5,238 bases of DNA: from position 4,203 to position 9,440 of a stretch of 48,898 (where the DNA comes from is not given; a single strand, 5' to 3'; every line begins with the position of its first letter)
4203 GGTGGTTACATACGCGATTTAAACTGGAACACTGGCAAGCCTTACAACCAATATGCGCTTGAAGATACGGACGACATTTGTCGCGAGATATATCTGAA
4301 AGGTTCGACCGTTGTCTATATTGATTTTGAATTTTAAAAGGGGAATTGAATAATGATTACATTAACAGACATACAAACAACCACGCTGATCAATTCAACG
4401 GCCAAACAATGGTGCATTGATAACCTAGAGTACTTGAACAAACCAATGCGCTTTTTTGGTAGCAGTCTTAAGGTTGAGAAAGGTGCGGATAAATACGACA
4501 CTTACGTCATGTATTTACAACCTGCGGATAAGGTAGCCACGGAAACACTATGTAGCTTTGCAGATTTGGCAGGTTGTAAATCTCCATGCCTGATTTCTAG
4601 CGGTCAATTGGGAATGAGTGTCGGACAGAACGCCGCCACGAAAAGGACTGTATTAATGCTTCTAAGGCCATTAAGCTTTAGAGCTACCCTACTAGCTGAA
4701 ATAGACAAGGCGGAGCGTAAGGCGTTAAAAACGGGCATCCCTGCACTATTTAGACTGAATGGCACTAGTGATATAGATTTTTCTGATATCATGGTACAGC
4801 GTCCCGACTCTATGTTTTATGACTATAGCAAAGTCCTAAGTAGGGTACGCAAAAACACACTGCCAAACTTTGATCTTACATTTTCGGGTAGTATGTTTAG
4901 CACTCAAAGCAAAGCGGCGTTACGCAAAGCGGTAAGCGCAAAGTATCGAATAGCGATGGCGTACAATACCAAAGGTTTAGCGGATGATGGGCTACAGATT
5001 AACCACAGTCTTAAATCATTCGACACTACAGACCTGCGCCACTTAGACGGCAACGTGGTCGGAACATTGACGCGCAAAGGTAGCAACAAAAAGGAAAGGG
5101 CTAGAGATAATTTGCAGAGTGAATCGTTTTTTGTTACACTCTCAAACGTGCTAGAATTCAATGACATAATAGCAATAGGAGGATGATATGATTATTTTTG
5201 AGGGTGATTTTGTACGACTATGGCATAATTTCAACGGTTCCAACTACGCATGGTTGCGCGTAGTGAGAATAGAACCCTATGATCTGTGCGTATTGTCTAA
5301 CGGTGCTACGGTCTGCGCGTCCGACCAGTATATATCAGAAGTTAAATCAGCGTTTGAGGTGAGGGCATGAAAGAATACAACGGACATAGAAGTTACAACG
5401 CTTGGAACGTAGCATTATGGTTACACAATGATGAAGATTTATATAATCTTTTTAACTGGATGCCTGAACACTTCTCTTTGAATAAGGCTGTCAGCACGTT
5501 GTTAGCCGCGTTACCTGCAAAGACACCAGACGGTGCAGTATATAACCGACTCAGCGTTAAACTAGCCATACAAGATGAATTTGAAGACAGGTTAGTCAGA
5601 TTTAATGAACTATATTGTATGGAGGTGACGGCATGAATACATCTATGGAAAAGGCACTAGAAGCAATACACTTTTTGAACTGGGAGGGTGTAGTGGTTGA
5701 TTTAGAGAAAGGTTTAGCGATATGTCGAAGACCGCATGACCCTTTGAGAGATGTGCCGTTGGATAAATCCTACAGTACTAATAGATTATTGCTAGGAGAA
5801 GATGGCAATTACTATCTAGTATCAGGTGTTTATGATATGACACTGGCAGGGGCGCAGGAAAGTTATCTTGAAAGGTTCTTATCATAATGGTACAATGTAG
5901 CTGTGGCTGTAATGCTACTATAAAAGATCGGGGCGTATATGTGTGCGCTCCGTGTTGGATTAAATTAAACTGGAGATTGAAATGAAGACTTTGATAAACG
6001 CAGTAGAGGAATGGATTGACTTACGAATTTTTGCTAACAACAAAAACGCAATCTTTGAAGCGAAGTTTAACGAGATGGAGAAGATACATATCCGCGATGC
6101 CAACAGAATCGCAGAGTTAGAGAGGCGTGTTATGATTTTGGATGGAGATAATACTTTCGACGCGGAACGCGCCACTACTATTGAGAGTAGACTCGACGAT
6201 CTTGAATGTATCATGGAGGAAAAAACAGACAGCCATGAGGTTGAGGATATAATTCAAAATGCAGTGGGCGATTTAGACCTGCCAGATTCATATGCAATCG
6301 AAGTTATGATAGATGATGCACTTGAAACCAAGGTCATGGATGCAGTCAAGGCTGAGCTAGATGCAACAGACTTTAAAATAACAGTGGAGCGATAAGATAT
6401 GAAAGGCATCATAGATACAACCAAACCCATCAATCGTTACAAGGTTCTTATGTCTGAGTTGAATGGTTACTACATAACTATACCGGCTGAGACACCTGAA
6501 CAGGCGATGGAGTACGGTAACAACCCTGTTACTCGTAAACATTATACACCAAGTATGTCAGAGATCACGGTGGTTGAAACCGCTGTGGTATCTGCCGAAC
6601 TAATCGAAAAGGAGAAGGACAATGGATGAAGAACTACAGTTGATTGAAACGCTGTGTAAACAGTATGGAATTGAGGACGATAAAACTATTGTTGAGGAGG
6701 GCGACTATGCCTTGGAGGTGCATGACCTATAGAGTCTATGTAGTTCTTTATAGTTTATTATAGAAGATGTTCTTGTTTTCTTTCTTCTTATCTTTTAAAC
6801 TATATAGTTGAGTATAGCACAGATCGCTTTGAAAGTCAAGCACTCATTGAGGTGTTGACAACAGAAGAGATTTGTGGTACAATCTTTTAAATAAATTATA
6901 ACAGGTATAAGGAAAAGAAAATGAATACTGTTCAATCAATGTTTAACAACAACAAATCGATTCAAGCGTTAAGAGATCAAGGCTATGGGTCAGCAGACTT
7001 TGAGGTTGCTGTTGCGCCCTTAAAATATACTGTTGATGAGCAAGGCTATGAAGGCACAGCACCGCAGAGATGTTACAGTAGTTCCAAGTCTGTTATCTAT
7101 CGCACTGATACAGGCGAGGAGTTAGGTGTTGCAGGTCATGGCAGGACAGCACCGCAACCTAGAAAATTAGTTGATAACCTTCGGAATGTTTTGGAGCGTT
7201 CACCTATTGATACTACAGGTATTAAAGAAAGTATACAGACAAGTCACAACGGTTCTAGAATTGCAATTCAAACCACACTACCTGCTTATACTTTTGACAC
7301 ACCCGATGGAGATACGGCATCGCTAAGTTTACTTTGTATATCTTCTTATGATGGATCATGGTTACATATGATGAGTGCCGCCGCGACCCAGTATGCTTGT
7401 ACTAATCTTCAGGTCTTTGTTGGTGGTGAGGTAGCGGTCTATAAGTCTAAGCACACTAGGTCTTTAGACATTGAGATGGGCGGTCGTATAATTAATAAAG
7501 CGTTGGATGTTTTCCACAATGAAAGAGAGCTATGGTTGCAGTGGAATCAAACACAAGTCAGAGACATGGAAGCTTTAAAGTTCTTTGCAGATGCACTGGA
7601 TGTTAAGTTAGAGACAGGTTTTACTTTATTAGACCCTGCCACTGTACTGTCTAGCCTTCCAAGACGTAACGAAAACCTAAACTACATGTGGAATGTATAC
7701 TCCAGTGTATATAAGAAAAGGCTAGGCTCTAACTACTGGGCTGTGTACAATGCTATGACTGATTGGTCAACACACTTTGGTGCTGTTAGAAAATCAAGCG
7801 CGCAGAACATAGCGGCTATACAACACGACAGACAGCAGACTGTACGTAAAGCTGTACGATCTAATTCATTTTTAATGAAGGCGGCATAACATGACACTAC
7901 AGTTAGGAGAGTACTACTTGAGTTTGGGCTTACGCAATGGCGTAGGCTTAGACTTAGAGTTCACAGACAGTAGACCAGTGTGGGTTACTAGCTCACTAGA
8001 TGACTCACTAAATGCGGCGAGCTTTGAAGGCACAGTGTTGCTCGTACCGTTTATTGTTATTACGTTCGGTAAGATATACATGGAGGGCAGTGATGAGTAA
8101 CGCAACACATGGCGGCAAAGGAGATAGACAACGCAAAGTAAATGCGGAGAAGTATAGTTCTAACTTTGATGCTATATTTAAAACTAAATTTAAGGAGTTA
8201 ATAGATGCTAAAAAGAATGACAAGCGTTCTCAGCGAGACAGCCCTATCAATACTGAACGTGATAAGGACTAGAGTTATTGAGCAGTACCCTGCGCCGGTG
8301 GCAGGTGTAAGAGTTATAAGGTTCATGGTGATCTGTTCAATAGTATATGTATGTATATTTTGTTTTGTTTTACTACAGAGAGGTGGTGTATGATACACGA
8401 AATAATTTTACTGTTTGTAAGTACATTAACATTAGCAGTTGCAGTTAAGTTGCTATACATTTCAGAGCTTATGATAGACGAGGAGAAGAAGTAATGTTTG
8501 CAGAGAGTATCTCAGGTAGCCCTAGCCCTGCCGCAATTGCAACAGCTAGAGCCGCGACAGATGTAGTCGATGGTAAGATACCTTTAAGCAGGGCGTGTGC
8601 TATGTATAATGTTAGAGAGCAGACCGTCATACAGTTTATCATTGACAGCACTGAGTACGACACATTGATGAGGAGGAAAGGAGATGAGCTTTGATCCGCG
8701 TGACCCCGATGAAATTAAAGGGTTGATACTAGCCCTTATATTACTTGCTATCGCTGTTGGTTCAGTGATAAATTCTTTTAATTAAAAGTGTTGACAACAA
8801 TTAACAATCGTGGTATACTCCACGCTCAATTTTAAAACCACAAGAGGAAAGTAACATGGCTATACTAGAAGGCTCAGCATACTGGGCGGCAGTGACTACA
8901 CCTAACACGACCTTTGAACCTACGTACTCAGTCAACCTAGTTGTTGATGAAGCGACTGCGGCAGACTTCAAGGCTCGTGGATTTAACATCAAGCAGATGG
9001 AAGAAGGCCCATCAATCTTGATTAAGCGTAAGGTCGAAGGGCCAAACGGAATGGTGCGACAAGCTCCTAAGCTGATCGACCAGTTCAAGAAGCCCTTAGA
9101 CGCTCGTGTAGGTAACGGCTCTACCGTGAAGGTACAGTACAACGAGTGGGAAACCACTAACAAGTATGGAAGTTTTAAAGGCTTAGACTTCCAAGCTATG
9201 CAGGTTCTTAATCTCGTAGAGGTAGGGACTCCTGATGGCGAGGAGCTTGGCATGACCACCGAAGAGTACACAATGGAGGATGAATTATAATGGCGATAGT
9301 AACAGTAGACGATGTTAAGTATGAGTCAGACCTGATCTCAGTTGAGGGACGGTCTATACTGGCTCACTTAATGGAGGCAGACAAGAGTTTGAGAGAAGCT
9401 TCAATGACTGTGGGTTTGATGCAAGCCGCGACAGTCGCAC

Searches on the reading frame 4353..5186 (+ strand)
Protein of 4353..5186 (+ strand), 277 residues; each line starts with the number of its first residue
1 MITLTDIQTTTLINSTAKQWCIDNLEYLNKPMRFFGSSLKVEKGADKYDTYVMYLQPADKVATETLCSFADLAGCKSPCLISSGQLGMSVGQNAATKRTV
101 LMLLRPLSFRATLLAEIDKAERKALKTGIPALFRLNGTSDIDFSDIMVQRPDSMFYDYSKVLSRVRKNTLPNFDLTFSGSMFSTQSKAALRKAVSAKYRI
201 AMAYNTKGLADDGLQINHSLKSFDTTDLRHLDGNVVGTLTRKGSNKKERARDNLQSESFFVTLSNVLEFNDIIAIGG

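Call 10: search_protein_families(library=phrogs, proteins=[window:4353-5186:+], max_evalue=0.01)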
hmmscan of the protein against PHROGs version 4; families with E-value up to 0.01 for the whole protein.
window:4353-5186:+ (277 aa): 1 family
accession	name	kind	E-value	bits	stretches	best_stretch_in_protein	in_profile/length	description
phrog_1617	-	unknown function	3e-34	119.4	1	38-251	48-265/273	-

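Call 36: search_protein_families(library=pfam, proteins=[window:4353-5186:+], max_evalue=0.01)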
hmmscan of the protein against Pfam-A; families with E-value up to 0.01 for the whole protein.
window:4353-5186:+ (277 aa): 1 family
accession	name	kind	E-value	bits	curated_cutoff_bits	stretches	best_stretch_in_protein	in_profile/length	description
PF17338.8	GP88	-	1.3e-21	77.9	24.4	1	51-248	22-225/230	Gene product 88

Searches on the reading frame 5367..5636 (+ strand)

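Call 36: search_protein_families(library=pfam, proteins=[window:5367-5636:+], max_evalue=0.01)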
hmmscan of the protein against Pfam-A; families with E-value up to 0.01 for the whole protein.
window:5367-5636:+ (89 aa): 1 family
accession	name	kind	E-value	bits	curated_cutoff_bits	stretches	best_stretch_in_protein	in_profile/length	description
PF23907.1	DUF7249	-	3.1e-11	44.6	27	1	2-69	3-80/93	Family of unknown function (DUF7249)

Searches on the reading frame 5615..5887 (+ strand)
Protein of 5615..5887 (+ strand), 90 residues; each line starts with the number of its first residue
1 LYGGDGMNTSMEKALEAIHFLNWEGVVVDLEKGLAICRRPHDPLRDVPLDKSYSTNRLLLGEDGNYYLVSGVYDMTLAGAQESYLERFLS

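Call 36: search_protein_families(library=pfam, proteins=[window:5615-5887:+], max_evalue=0.01)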
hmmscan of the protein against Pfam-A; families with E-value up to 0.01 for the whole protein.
window:5615-5887:+ (90 aa): 1 family
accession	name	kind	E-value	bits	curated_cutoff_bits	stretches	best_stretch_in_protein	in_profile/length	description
PF10813.13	Herpesvir_UL11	-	0.0076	16.4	21.2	0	35-47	6-18/32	Herpesvirus UL11 homologue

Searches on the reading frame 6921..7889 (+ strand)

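Call 10: search_protein_families(library=phrogs, proteins=[window:6921-7889:+], max_evalue=0.01)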
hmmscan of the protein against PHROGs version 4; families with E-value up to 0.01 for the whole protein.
window:6921-7889:+ (322 aa): 1 family
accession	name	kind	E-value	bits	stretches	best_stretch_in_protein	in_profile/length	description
phrog_1221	-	unknown function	2.4e-37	129.8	1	25-305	60-328/355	-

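Call 66: search_protein_families(library=pfam, proteins=[window:6921-7889:+], max_evalue=0.01)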
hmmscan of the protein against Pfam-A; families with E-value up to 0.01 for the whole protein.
window:6921-7889:+ (322 aa): 1 family
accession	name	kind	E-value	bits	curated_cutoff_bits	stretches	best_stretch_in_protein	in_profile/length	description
PF06067.16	DUF932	-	5.8e-14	52.9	23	1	68-297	2-220/227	Domain of unknown function (DUF932)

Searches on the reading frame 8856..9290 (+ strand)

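Call 11: search_protein_families(library=phrogs, proteins=[window:8856-9290:+], max_evalue=0.01)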
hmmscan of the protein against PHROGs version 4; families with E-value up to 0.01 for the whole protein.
window:8856-9290:+ (144 aa): 1 family
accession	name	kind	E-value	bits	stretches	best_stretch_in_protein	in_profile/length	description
phrog_112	-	DNA, RNA and nucleotide metabolism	2.7e-06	28.2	1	7-128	28-184/265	Gp2.5-like ssDNA binding protein and ssDNA annealing protein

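Call 66: search_protein_families(library=pfam, proteins=[window:8856-9290:+], max_evalue=0.01)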
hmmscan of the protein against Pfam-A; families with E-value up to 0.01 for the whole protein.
window:8856-9290:+ (144 aa): 0 families
